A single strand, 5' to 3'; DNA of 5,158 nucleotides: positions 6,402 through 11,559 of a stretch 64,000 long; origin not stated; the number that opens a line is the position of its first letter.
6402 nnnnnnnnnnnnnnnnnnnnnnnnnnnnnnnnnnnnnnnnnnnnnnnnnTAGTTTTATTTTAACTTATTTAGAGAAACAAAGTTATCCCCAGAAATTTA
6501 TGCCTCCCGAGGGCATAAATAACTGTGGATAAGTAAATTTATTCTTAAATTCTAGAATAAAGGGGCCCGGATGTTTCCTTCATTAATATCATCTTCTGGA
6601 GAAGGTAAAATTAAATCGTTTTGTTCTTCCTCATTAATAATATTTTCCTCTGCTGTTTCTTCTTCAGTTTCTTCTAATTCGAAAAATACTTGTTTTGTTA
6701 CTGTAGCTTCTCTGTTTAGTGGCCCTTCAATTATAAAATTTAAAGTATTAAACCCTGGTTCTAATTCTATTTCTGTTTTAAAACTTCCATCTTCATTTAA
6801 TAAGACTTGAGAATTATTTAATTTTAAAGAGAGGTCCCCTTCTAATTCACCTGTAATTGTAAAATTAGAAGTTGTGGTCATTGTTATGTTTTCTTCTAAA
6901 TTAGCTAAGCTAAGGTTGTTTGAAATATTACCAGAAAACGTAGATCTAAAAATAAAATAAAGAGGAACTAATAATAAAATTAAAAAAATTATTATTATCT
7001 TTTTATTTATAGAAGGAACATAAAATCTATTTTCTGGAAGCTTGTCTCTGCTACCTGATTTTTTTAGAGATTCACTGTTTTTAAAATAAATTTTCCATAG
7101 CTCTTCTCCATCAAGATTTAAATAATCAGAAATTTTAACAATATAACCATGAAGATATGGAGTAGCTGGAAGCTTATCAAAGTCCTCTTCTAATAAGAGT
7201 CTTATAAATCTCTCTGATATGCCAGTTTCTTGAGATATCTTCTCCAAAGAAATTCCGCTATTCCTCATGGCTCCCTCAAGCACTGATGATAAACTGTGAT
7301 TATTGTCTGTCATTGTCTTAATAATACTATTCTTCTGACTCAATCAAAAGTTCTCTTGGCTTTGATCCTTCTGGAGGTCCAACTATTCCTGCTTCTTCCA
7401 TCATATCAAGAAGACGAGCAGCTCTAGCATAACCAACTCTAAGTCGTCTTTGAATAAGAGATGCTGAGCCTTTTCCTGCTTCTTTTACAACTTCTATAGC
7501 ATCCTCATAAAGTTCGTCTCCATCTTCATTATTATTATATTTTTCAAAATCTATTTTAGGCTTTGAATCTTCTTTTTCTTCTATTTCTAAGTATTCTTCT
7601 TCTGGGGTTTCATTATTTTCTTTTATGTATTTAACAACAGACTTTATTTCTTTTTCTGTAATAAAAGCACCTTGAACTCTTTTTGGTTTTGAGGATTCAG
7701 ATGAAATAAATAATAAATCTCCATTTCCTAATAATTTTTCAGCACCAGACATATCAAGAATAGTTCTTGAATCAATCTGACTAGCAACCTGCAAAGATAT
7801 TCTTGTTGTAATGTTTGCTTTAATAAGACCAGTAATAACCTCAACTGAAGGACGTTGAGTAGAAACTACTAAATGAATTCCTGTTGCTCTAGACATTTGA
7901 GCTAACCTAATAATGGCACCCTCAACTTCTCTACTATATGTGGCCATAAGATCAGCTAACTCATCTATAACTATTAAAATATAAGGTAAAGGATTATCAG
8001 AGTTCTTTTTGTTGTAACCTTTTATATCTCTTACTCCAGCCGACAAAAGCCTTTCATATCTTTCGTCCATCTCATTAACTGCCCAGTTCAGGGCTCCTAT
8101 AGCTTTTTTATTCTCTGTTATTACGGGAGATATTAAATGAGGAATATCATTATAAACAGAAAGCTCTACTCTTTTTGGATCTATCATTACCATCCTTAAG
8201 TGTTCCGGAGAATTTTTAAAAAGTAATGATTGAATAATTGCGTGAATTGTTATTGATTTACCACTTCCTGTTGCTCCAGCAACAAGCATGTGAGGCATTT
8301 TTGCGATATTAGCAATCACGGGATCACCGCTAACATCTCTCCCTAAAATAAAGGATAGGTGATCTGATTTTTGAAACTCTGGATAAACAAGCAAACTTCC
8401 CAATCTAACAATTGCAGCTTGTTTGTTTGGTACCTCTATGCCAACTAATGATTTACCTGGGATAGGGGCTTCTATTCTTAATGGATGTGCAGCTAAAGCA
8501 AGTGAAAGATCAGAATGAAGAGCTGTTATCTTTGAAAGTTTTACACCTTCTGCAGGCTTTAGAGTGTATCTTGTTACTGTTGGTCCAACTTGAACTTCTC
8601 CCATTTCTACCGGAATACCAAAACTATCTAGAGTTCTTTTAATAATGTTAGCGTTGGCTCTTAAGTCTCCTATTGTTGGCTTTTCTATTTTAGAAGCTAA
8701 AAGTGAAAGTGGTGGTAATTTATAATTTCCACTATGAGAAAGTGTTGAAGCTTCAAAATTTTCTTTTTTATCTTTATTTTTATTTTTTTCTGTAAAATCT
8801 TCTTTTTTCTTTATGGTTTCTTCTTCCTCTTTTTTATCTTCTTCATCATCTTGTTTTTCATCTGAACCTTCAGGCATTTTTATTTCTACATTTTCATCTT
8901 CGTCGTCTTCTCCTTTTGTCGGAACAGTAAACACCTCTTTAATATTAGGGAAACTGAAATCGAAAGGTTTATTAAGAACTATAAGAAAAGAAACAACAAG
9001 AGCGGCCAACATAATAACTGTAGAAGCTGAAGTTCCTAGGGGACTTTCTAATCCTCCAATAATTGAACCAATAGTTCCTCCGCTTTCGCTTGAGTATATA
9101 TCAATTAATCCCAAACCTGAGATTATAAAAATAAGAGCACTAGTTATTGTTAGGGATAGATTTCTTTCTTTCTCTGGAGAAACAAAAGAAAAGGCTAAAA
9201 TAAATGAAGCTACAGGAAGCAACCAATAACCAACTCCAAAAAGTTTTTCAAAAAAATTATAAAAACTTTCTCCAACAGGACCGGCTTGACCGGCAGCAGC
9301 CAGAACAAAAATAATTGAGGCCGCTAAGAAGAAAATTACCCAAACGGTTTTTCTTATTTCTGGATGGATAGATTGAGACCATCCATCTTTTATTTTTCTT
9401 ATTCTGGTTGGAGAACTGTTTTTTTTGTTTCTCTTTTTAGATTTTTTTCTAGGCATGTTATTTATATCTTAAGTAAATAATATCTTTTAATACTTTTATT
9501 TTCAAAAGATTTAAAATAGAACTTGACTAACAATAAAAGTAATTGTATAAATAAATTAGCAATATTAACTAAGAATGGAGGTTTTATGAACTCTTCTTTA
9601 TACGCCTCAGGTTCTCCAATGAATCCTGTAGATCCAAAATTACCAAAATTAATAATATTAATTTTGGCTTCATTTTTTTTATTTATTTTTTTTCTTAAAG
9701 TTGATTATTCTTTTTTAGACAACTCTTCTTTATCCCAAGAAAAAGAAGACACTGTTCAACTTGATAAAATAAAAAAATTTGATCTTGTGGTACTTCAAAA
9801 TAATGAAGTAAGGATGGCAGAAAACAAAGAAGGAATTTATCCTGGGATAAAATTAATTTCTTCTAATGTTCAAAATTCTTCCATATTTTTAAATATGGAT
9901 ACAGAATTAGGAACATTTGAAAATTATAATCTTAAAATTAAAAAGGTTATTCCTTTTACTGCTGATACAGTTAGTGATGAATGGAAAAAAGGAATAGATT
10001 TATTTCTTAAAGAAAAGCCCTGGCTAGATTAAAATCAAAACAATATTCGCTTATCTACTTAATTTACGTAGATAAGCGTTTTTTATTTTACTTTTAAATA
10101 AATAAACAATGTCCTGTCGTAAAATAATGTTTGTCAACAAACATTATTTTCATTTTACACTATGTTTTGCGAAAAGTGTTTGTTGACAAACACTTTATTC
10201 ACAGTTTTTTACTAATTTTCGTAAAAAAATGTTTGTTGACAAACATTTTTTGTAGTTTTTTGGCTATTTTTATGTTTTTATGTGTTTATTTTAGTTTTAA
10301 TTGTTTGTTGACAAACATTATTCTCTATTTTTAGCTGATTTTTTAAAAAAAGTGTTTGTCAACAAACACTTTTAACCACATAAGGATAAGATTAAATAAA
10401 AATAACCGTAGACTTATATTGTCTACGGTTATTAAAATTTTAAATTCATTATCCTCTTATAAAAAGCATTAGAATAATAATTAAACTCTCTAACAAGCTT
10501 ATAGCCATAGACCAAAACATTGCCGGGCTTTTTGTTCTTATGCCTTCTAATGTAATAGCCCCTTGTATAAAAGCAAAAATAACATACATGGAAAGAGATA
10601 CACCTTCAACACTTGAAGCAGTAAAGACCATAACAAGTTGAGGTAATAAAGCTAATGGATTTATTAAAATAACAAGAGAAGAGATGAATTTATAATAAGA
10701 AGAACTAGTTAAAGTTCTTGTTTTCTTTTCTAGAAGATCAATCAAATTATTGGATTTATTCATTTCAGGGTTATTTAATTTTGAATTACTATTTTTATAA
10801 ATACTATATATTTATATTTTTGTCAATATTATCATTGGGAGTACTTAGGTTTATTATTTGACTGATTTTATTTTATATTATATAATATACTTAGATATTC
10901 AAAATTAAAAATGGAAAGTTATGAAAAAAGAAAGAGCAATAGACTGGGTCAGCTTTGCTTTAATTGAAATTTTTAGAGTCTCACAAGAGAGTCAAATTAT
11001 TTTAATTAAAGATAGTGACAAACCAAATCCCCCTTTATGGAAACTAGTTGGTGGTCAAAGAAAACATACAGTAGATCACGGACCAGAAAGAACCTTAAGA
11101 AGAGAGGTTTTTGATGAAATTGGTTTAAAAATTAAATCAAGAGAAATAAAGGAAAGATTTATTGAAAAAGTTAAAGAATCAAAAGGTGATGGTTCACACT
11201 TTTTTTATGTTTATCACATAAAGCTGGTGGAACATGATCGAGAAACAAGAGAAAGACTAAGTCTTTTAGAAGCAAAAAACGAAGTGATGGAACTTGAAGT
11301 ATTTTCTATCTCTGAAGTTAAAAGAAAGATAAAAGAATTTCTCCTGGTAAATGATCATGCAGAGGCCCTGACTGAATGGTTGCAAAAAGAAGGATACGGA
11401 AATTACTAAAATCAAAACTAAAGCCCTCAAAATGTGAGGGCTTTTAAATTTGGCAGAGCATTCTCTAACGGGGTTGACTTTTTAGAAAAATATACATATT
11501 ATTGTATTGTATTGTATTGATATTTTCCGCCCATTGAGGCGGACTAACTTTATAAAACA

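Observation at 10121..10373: Five-copy array of a 16-bp inverted repeat isolated between two terminators (centromere/operator-like)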

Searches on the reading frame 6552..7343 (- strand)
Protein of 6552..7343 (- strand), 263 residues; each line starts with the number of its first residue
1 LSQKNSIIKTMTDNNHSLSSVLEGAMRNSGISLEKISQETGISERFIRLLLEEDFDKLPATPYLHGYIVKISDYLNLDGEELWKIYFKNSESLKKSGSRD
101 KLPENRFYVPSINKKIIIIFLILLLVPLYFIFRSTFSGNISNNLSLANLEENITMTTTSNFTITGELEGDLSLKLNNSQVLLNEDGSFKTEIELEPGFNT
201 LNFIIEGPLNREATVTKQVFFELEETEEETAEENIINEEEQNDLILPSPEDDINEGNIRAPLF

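Call 8: search_protein_families(library=pfam, proteins=[window:6552-7343:-])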
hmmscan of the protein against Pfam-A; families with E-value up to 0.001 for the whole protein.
window:6552-7343:- (263 aa): 2 families
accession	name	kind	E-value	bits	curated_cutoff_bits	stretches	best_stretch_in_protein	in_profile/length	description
PF13413.12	HTH_25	-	8.4e-13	48.4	24.6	1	29-82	9-62/62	Helix-turn-helix domain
PF09136.16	Glucodextran_B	-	6.8e-05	23.2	27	1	152-221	10-81/83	Glucodextranase, domain B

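Call 9: search_protein_families(library=ncbifam, proteins=[window:6552-7343:-])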
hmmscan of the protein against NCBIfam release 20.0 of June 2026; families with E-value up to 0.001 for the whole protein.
window:6552-7343:- (263 aa): 1 family
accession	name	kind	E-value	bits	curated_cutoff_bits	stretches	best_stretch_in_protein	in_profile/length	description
NF041534.1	rodZ_Strepcoccus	equivalog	1.1e-07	31.3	375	1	17-90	5-78/275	cytoskeleton protein RodZ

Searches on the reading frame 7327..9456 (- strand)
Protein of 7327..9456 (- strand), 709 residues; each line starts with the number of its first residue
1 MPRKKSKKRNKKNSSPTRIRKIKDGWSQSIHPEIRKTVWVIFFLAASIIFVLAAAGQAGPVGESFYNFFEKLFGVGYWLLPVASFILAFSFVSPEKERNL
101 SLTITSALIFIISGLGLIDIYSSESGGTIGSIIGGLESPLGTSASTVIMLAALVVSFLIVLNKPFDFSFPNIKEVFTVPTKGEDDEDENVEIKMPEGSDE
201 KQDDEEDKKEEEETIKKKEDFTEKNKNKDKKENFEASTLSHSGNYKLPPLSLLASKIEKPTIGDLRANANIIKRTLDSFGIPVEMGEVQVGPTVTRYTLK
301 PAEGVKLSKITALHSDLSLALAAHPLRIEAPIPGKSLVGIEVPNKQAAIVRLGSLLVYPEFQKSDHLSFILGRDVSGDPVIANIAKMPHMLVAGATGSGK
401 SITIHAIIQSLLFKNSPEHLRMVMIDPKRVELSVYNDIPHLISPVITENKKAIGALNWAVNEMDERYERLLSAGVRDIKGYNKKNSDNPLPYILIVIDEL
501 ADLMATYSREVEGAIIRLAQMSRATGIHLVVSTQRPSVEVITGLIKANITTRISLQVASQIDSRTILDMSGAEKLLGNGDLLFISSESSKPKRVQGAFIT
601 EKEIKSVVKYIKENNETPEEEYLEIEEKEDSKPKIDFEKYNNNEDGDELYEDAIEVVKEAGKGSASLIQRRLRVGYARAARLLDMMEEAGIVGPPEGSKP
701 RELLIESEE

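Call 8: search_protein_families(library=pfam, proteins=[window:7327-9456:-])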
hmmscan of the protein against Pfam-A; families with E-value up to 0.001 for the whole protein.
window:7327-9456:- (709 aa): 7 families
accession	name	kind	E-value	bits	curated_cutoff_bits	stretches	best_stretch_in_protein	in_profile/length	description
PF01580.24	FtsK_SpoIIIE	-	1.7e-57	194.8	24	1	363-538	14-221/221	FtsK/SpoIIIE family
PF17854.6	FtsK_alpha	-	6.6e-28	97.3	22.9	1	247-344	1-101/101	FtsK alpha domain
PF09397.16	FtsK_gamma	-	1.7e-27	95.4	30.6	1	645-705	2-62/63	Ftsk gamma domain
PF13491.11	FtsK_4TM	-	8.8e-08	32.4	23.1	1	57-162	46-160/171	4TM region of DNA translocase FtsK/SpoIIIE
PF01935.23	DUF87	-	2.2e-05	25.1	23.2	1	379-427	13-60/220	Helicase HerA, central domain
PF20703.3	nSTAND1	-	2.4e-05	24.6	27.1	1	361-531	8-157/379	Novel STAND NTPase 1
PF13245.12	AAA_19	-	0.0003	21.4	25.1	0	383-504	7-103/134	AAA domain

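Call 9: search_protein_families(library=ncbifam, proteins=[window:7327-9456:-])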
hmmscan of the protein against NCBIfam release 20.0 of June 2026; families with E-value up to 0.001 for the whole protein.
window:7327-9456:- (709 aa): 7 families
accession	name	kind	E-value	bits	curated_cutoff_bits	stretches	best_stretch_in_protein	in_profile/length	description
NF007615.0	PRK10263.1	equivalog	1.2e-125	420.8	1566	2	247-486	866-1109/1355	DNA translocase FtsK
TIGR03928.1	T7_EssCb_Firm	equivalog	3.5e-30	104.4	778.4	1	387-576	469-662/1296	type VII secretion protein EssC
TIGR03924.1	T7SS_EccC_a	equivalog_domain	1.5e-29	103.3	509.15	1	365-600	422-670/673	type VII secretion protein EccCa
TIGR03925.1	T7SS_EccC_b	equivalog_domain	4.4e-18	64.9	346.55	2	369-437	342-411/564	type VII secretion protein EccCb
NF041214.1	plasmid_TraB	equivalog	2.2e-11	43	800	1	388-567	249-419/639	plasmid transfer protein TraB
NF042943.1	HerA_antiphage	equivalog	7e-06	24.9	800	0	511-567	458-512/566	anti-phage-associated helicase HerA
TIGR03743.1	SXT_TraD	subfamily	0.00082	17.9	366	0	369-429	156-213/636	conjugative transfer system coupling protein TraD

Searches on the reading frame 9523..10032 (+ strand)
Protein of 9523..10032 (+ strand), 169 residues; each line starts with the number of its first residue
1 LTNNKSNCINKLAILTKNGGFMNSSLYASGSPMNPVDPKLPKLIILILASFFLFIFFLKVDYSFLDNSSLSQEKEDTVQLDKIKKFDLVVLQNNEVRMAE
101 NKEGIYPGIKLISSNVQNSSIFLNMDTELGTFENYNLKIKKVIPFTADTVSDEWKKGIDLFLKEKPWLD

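Call 8: search_protein_families(library=pfam, proteins=[window:9523-10032:+])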
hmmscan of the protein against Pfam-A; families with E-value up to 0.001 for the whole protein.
window:9523-10032:+ (169 aa): 0 families

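Call 9: search_protein_families(library=ncbifam, proteins=[window:9523-10032:+])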
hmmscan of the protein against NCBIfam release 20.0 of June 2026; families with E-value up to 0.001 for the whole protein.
window:9523-10032:+ (169 aa): 0 families

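Call 97: find_homologous_proteins(query=window:9523-10032:+, max_evalue=0.001)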
Query window:9523-10032:+ (169 aa): 1 proteins with E <= 0.001 among 192 candidates.
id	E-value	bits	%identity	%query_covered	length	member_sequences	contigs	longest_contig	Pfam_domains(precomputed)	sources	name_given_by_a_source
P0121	7.2e-89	314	100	88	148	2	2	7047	-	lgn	-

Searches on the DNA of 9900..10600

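Call 70: search_rna_families(source=window, start=9900, end=10600, threshold=evalue, max_evalue=1)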
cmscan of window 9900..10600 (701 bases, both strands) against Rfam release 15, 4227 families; matches with E-value up to 1: 8.
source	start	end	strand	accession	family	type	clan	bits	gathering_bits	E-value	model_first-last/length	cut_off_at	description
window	10126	10194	-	RF03955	MIR2934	Gene; miRNA;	-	27.9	100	0.0058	1-113/113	no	MIR2934 microRNA precursor family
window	10304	10368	+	RF04273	MIR827_2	Gene; miRNA;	CL00143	27.6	67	0.019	1-89/89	no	MIR827_2 microRNA precursor family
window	10177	10243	-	RF04273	MIR827_2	Gene; miRNA;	CL00143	26.4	67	0.037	1-89/89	no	MIR827_2 microRNA precursor family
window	10179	10245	+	RF04273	MIR827_2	Gene; miRNA;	CL00143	24.7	67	0.092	1-89/89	no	MIR827_2 microRNA precursor family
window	10332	10439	-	RF02579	tsr26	Gene; sRNA;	-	24.7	141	0.19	1-122/122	no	S. aureus tsr26 small RNA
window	10116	10232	-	RF02618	SSRC34_2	Gene; sRNA;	-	24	48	0.16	1-125/125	no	Streptococcus sRNA 34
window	10298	10371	-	RF03692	MIR827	Gene; miRNA;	CL00143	21.5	65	0.24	1-125/125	no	MIR827 microRNA precursor family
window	10131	10187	-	RF02554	ppoRNA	Gene; rRNA;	-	21.1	99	0.34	1-98/98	no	mt-5S-like P. polycephalum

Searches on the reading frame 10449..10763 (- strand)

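Call 8: search_protein_families(library=pfam, proteins=[window:10449-10763:-])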
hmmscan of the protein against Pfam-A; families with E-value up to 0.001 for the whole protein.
window:10449-10763:- (104 aa): 0 families

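Call 9: search_protein_families(library=ncbifam, proteins=[window:10449-10763:-])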
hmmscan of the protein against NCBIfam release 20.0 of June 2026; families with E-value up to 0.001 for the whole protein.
window:10449-10763:- (104 aa): 2 families
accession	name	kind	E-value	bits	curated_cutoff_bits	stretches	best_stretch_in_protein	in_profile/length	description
NF037969.1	SemiSWEET_3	subfamily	4.7e-07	30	100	1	29-102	16-91/97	SemiSWEET transporter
NF037968.1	SemiSWEET_2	subfamily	2.1e-05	24.6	80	1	37-99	10-72/76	SemiSWEET transporter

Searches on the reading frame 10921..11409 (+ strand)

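Call 8: search_protein_families(library=pfam, proteins=[window:10921-11409:+])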
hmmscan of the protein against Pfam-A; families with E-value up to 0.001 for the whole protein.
window:10921-11409:+ (162 aa): 1 family
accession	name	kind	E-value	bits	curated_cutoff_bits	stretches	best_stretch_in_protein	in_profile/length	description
PF00293.34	NUDIX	-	2.8e-10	40.8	21.1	1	18-138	11-119/134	NUDIX domain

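Call 9: search_protein_families(library=ncbifam, proteins=[window:10921-11409:+])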
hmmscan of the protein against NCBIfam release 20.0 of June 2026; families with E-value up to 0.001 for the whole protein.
window:10921-11409:+ (162 aa): 0 families
